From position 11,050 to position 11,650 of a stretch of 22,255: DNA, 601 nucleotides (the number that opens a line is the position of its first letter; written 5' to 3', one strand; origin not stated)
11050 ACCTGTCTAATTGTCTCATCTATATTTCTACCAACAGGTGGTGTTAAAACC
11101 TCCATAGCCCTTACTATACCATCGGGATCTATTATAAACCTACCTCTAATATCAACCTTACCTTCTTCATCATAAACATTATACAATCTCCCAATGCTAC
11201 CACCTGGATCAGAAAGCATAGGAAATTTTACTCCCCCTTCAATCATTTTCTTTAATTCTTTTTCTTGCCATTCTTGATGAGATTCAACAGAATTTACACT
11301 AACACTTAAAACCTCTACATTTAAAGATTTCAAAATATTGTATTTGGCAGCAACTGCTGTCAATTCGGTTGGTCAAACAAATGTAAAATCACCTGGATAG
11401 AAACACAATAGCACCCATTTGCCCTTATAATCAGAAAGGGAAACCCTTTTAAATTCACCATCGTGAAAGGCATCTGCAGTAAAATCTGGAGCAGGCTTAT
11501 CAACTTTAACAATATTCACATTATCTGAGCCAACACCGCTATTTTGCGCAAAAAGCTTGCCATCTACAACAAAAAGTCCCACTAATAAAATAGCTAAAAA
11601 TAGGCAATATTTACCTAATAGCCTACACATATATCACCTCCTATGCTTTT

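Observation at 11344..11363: Small hairpin 10 nt downstream of the TGA with a G/U-containing apical loop. Possible bacterial SECIS.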

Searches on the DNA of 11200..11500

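Call 24: search_rna_families(source=window, start=11200, end=11500, threshold=evalue, max_evalue=10)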
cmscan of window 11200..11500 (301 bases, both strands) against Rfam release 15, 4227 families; matches with E-value up to 10: 1.
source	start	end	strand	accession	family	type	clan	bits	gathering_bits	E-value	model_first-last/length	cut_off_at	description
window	11389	11466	-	RF00325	SNORD53_SNORD92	Gene; snRNA; snoRNA; CD-box;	CL00063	15.9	46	1.5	1-78/78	no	Small nucleolar RNA SNORD53/SNORD92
